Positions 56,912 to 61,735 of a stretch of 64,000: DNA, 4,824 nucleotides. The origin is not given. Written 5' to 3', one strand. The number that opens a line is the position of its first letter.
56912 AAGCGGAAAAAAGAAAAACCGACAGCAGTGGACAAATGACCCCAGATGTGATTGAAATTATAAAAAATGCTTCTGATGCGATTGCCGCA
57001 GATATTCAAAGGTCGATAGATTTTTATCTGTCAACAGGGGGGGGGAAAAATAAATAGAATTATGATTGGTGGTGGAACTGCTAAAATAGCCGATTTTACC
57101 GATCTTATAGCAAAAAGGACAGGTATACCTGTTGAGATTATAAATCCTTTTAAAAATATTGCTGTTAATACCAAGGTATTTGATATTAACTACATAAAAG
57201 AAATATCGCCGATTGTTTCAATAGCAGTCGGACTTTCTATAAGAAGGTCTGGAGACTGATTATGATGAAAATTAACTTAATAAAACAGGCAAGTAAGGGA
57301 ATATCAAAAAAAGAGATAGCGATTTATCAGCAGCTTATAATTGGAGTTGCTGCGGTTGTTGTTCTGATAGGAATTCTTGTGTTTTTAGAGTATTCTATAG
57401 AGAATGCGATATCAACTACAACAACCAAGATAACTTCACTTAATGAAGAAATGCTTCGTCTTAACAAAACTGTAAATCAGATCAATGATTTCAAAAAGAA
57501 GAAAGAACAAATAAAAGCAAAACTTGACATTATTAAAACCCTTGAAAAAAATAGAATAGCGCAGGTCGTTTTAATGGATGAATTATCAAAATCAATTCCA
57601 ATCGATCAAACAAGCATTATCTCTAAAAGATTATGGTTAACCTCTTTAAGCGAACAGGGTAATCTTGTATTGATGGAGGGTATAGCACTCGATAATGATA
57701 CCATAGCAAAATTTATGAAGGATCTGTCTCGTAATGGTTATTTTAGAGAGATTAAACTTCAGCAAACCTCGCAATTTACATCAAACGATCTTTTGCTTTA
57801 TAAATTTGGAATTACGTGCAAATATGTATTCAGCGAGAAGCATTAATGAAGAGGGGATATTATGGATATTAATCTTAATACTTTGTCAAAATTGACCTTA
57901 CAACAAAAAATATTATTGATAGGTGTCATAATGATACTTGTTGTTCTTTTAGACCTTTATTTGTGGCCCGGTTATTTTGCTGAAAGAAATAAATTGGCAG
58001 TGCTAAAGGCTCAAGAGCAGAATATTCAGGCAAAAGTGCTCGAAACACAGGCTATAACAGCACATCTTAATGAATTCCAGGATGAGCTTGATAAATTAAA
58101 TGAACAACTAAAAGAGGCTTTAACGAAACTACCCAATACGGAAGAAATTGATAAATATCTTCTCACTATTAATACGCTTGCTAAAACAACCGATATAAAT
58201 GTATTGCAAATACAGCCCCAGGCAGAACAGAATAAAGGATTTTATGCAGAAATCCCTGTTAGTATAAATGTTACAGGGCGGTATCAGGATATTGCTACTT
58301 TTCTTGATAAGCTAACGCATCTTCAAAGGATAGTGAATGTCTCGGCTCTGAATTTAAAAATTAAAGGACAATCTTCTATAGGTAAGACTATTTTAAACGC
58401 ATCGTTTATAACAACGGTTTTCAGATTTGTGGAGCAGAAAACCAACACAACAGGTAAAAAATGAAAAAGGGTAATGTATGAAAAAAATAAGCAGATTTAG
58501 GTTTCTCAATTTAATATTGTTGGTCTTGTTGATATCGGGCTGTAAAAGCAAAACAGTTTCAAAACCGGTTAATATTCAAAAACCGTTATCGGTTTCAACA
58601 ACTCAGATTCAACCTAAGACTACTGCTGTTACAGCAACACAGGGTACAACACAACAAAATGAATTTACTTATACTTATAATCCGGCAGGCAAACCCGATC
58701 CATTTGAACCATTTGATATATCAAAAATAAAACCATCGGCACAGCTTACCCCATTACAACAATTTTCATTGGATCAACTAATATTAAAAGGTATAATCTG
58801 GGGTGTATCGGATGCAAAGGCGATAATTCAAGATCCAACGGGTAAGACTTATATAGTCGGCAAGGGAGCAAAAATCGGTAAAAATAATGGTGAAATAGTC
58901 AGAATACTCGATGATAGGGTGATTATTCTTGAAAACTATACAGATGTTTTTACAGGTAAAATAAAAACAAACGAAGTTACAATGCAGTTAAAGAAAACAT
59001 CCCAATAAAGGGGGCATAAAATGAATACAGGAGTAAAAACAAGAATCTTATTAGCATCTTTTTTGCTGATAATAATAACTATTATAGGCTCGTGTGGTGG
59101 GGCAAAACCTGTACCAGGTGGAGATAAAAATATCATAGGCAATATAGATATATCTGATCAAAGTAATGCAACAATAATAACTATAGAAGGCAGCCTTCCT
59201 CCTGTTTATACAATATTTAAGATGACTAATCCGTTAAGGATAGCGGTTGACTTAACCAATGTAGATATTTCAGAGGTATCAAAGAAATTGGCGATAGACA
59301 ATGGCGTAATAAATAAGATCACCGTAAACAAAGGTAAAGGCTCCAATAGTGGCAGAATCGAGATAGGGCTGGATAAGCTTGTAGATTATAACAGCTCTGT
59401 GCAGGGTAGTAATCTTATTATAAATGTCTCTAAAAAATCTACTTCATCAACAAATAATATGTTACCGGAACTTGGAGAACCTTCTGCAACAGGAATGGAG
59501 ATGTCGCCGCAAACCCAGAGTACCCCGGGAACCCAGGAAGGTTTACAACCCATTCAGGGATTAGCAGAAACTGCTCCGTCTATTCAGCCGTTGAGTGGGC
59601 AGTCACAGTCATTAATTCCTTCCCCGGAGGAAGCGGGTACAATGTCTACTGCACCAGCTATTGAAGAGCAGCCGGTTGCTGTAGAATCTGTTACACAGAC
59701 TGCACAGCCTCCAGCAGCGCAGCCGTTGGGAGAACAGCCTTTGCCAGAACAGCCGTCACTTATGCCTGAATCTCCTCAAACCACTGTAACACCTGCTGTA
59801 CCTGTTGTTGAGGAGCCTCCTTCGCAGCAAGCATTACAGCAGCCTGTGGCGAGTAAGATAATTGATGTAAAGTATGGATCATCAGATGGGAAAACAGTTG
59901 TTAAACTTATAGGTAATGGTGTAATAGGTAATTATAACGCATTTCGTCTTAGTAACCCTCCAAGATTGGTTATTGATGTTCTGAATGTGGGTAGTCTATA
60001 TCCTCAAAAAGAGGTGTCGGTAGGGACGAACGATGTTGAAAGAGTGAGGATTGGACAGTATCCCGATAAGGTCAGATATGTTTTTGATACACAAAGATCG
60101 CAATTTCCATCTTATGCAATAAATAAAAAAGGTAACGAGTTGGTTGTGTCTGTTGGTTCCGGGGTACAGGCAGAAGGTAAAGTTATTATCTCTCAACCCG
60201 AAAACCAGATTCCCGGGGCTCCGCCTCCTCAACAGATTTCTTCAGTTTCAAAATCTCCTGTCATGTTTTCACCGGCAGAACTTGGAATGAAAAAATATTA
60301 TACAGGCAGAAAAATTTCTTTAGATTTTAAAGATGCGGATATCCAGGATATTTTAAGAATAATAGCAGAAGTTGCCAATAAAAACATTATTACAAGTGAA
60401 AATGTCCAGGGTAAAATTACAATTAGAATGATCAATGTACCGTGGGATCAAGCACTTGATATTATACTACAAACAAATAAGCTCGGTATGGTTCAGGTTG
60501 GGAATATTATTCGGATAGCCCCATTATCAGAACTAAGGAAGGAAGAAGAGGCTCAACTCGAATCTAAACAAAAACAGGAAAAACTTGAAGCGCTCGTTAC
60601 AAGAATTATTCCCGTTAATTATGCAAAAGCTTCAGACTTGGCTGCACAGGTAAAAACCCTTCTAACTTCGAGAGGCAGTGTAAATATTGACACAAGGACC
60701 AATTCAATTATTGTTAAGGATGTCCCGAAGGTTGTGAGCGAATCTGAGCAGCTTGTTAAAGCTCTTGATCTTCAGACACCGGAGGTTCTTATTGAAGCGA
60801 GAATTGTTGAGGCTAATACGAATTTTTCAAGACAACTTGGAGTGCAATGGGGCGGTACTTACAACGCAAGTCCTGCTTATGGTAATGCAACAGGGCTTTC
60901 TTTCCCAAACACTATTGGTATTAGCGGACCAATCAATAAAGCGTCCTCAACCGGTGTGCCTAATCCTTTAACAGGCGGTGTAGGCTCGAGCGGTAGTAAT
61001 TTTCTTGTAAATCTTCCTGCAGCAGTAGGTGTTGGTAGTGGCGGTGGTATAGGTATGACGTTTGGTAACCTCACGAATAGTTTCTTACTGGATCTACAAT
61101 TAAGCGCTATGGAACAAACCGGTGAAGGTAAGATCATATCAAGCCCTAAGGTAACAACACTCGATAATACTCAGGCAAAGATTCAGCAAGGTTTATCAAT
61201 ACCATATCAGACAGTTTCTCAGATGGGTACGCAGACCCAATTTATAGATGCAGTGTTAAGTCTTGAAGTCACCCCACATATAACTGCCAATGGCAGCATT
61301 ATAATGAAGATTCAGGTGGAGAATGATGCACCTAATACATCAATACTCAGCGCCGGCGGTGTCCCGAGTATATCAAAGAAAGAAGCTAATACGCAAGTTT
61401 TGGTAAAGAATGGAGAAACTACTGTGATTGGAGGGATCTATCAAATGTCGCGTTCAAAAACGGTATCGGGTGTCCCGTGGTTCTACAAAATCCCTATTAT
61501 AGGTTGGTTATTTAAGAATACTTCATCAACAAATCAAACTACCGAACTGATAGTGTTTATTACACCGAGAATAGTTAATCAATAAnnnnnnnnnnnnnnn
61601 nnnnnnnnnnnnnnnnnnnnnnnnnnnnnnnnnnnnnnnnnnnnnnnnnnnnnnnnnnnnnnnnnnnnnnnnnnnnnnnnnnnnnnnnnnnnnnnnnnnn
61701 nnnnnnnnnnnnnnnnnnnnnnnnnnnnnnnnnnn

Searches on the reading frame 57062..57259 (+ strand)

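Call 90: search_protein_families(library=pfam, proteins=[window:57062-57259:+], max_evalue=0.0001)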
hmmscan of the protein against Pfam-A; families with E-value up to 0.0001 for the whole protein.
window:57062-57259:+ (65 aa): 1 family
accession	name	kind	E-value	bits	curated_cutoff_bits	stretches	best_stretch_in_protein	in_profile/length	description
PF11104.14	PilM_2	-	2.5e-09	37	27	1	1-62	279-339/340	Type IV pilus assembly protein PilM;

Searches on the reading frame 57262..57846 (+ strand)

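Call 90: search_protein_families(library=pfam, proteins=[window:57262-57846:+], max_evalue=0.0001)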
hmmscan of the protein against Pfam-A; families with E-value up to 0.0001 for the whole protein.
window:57262-57846:+ (194 aa): 1 family
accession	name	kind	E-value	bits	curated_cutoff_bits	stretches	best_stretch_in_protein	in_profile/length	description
PF05137.18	PilN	-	1.1e-13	51.5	22.8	1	119-187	9-77/78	Fimbrial assembly protein (PilN)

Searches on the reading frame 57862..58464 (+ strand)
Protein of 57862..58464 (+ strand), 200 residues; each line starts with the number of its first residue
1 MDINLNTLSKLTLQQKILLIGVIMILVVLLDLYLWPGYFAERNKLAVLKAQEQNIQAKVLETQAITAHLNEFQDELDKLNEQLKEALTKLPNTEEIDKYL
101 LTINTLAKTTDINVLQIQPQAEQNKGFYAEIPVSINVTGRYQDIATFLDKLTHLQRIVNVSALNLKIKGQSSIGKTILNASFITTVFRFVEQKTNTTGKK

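Call 90: search_protein_families(library=pfam, proteins=[window:57862-58464:+], max_evalue=0.0001)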
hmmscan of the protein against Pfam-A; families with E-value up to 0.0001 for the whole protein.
window:57862-58464:+ (200 aa): 2 families
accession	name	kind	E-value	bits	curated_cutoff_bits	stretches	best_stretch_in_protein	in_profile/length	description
PF04350.18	PilO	-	3.1e-35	121.9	22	1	46-190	2-144/145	Pilus assembly protein, PilO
PF10741.14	T2SSM_b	-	2.6e-06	27.7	21.7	1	103-187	23-110/111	Type II secretion system (T2SS), protein M subtype b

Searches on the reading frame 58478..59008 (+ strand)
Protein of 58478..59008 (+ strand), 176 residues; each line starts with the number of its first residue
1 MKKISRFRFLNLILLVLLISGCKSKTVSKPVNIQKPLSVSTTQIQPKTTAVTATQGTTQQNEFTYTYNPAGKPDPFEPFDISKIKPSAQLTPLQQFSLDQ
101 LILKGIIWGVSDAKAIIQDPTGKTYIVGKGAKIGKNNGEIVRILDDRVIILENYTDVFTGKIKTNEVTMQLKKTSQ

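Call 90: search_protein_families(library=pfam, proteins=[window:58478-59008:+], max_evalue=0.0001)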
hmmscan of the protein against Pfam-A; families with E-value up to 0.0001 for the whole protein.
window:58478-59008:+ (176 aa): 2 families
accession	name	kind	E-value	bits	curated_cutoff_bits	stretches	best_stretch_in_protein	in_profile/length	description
PF04351.19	PilP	-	4.1e-12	46.7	25.6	1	64-170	28-145/146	Pilus assembly protein, PilP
PF11356.14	T2SSC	-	1.3e-05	25.5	27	1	59-153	38-133/141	Type II secretion system protein C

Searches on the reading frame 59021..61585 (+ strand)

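Call 90: search_protein_families(library=pfam, proteins=[window:59021-61585:+], max_evalue=0.0001)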
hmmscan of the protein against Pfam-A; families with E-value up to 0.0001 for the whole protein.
window:59021-61585:+ (854 aa): 5 families
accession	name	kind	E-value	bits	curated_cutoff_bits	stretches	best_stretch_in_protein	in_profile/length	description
PF00263.26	Secretin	-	3e-51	173.8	27.5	1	696-852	1-168/169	Bacterial type II and III secretion system protein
PF11741.13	AMIN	-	7.9e-20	71.3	20.5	2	284-377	3-100/101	AMIN domain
PF03958.22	Secretin_N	-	6.1e-14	52.4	28.2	1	527-585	1-66/69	Bacterial type II/III secretion system short domain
PF07660.19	STN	-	1.2e-08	35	28.4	1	456-501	3-51/52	Secretin and TonB N terminus short domain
PF21305.2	type_II_gspD_N0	-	3.7e-08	33.5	27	1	434-499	1-71/71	GspD-like, N0 domain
